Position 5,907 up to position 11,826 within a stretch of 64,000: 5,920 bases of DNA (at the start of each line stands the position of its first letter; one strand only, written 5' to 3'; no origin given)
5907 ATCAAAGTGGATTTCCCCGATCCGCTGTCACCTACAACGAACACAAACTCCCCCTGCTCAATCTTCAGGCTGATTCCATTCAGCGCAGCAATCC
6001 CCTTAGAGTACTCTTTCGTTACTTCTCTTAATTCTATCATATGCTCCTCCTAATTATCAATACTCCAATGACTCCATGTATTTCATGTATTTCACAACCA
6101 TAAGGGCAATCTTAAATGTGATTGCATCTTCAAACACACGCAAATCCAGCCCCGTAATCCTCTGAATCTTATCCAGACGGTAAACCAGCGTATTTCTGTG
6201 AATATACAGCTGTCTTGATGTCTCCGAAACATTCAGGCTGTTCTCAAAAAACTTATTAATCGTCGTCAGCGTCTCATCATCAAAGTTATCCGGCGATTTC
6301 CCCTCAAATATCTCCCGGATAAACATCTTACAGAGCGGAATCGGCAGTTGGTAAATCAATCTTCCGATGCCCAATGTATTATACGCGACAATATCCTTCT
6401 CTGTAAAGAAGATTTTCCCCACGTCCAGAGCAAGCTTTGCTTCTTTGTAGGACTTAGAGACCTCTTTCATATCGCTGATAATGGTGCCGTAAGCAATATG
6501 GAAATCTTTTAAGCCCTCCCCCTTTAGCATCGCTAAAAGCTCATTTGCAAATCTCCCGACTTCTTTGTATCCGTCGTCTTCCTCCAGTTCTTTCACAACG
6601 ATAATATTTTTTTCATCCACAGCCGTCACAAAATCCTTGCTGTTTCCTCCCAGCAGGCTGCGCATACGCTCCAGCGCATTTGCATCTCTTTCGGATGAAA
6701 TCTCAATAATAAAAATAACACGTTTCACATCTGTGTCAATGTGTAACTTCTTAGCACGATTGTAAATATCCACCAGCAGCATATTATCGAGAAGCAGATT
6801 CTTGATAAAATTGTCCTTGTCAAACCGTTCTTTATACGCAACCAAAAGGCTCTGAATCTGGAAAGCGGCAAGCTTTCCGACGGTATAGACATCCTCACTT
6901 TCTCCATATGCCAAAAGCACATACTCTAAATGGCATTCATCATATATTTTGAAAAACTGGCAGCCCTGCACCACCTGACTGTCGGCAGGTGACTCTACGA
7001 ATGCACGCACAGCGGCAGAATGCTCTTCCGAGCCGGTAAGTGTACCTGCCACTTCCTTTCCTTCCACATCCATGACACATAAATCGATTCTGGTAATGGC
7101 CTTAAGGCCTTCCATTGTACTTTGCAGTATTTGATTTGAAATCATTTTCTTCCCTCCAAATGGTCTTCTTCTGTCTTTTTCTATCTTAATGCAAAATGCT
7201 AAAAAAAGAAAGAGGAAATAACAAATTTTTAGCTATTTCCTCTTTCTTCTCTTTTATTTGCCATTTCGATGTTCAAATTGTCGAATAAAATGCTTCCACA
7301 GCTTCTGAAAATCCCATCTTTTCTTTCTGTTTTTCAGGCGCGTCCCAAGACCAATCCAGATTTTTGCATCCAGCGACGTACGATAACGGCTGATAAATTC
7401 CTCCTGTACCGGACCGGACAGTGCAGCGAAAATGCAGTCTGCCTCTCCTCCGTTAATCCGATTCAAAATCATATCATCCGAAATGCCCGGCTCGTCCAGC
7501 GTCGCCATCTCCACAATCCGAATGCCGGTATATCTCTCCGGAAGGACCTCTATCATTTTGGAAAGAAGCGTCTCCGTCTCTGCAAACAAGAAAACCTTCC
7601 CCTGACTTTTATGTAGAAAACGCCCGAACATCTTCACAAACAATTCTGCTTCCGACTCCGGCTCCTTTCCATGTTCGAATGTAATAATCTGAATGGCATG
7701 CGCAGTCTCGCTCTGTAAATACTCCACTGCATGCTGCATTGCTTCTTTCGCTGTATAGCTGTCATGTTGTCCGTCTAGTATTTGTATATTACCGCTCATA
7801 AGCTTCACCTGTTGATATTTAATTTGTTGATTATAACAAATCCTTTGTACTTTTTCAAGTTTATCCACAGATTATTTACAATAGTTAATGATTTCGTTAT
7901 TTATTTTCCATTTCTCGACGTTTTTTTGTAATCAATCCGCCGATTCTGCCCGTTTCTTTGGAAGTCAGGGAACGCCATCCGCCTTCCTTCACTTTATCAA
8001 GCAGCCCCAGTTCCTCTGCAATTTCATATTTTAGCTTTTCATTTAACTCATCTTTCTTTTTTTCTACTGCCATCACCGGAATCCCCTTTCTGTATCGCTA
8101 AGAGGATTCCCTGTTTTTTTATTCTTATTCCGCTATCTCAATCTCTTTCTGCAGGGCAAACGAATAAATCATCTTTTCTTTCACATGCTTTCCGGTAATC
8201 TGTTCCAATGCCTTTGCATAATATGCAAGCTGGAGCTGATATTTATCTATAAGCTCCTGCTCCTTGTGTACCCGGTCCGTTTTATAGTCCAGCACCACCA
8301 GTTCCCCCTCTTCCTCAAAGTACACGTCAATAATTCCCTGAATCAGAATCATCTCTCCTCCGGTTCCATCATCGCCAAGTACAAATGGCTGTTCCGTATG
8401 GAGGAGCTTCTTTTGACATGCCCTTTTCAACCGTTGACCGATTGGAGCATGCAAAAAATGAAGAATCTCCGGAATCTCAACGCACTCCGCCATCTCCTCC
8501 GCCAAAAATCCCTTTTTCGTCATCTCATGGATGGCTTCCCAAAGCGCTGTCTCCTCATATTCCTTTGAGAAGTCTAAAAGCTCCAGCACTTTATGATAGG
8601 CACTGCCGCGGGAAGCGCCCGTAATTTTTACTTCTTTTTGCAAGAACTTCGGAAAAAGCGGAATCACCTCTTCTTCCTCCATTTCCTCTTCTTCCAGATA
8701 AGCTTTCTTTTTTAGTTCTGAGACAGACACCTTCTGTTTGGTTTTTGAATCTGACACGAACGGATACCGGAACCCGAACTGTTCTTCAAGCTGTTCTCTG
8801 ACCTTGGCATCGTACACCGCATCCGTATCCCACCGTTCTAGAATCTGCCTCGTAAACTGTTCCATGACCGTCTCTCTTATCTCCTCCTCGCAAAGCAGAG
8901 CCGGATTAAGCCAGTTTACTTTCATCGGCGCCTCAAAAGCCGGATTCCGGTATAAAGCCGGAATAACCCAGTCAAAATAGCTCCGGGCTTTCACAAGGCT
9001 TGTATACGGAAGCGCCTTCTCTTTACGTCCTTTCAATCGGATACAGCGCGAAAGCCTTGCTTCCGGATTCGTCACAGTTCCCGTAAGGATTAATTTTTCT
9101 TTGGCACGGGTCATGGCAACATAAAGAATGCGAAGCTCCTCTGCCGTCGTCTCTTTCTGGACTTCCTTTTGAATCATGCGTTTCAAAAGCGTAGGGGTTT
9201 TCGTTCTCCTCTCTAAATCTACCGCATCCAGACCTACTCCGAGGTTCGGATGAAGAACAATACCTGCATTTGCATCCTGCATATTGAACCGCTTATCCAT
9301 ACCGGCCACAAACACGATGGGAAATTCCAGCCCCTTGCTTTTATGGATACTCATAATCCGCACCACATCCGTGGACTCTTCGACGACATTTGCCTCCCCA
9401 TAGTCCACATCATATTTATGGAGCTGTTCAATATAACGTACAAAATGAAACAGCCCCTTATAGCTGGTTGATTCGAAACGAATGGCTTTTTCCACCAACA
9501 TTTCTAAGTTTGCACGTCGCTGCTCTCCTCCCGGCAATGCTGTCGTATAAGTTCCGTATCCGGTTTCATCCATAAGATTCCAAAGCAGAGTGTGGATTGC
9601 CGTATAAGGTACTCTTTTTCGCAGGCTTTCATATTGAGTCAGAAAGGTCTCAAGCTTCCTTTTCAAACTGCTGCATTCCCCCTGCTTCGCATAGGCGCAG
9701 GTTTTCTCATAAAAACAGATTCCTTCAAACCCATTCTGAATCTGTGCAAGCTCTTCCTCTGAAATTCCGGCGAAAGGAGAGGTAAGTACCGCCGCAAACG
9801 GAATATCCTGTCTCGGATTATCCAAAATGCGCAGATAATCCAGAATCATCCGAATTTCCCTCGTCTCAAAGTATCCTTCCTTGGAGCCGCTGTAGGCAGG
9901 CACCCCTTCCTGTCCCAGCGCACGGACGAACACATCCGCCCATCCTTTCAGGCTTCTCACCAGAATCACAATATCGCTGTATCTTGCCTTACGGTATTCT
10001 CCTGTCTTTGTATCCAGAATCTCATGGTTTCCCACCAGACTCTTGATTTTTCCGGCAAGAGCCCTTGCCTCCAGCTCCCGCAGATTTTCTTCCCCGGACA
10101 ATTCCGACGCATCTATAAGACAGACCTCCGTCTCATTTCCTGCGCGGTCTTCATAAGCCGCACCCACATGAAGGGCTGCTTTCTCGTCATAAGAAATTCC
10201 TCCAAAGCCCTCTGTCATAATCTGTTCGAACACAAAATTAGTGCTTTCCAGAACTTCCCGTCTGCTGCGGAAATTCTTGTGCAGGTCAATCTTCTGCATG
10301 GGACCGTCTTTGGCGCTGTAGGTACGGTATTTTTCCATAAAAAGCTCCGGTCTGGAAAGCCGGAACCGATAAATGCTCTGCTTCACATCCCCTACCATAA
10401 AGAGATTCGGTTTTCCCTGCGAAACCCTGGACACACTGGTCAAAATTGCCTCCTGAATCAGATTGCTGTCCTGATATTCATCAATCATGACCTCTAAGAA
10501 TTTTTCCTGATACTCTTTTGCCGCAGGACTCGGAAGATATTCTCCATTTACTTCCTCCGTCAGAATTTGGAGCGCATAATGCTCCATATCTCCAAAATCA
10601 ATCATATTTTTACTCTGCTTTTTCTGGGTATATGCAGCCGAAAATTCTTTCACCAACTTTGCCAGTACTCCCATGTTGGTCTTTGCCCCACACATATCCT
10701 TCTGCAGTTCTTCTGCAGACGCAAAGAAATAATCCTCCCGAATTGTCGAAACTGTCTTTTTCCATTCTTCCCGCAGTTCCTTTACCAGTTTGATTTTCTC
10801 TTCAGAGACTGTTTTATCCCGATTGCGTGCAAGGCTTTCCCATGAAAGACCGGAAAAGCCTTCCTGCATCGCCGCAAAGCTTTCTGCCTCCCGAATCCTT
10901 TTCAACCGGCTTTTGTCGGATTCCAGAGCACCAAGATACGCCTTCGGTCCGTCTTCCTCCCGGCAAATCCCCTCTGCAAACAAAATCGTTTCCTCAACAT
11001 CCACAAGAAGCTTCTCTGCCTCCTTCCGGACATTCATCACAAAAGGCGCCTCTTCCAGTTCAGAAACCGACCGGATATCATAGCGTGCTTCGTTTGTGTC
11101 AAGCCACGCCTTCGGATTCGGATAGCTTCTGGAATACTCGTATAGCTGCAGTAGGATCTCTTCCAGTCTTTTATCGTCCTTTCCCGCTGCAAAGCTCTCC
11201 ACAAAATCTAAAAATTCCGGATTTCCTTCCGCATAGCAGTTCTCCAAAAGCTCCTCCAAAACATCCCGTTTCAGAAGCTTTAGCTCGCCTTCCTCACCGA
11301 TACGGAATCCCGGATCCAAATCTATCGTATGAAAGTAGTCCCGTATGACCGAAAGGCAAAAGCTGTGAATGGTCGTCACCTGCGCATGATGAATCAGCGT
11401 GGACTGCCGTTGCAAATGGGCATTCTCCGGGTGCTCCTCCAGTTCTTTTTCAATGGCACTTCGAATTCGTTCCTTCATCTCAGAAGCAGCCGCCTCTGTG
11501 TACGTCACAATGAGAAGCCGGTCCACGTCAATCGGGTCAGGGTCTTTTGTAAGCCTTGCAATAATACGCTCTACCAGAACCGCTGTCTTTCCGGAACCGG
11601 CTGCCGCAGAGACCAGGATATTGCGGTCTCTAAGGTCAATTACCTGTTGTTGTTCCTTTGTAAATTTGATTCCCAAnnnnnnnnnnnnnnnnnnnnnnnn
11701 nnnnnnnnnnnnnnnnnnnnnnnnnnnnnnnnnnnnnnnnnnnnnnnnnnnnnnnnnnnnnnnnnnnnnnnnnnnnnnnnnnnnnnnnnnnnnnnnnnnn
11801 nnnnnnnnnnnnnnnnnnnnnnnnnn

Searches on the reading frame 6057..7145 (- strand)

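Call 61: search_protein_families(library=pfam, proteins=[window:6057-7145:-], max_evalue=0.0001)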
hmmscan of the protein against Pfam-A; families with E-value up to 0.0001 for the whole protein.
window:6057-7145:- (362 aa): 2 families
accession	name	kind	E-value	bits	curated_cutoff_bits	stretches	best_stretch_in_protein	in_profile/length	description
PF13556.12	HTH_30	-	3e-19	69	27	1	293-349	2-58/59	PucR C-terminal helix-turn-helix domain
PF17853.6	GGDEF_2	-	4.3e-17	62.8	24.5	1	126-242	7-116/116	GGDEF-like domain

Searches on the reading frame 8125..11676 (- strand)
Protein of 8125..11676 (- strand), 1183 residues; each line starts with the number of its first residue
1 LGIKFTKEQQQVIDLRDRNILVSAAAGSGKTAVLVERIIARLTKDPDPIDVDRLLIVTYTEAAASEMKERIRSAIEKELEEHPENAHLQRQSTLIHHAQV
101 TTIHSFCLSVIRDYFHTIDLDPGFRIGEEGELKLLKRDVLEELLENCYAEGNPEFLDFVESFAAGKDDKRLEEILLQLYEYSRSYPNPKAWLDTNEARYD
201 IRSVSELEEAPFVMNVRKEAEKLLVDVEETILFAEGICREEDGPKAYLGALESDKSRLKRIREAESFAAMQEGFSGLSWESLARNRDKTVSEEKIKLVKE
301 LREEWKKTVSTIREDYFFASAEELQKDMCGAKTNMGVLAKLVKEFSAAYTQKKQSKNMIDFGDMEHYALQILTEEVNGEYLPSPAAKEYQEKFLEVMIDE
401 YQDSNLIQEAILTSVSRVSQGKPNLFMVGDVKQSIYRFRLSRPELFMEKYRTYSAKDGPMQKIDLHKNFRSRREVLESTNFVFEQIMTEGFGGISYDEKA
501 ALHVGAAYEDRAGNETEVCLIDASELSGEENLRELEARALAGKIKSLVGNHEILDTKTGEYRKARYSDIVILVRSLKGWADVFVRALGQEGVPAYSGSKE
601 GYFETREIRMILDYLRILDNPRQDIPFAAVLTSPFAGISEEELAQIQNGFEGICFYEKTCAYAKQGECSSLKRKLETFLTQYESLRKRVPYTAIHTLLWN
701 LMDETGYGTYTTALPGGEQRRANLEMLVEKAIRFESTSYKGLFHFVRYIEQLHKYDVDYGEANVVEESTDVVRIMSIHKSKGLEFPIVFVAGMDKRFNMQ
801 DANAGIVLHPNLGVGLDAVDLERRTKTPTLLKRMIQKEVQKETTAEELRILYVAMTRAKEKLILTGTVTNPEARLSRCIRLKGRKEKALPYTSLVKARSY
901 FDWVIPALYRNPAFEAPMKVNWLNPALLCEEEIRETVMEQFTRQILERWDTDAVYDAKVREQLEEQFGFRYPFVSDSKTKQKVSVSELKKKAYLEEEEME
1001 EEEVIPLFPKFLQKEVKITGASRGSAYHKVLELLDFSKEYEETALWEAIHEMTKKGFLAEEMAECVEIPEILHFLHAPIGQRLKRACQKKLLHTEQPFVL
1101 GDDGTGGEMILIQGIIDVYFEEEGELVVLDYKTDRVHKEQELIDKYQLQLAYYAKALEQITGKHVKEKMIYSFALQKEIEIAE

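Call 61: search_protein_families(library=pfam, proteins=[window:8125-11676:-], max_evalue=0.0001)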
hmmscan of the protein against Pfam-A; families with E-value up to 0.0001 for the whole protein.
window:8125-11676:- (1183 aa): 6 families
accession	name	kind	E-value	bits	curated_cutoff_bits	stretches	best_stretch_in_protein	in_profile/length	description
PF00580.27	UvrD-helicase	-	1e-55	189.8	23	1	6-453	2-270/271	UvrD/REP helicase N-terminal domain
PF13361.12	UvrD_C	-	3e-34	119.4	25.6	1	463-865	1-346/350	UvrD-like helicase C-terminal domain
PF13245.12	AAA_19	-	2e-14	54.4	25.1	1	11-439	3-134/134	AAA domain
PF13538.12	UvrD_C_2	-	1.2e-12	47.9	27.4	1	772-798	2-28/52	UvrD-like helicase C-terminal domain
PF12705.13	PDDEXK_1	-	8.7e-10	39.4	22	1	1020-1171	34-186/247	PD-(D/E)XK nuclease superfamily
PF00270.35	DEAD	-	1.8e-05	25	26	1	6-96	1-93/167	DEAD/DEAH box helicase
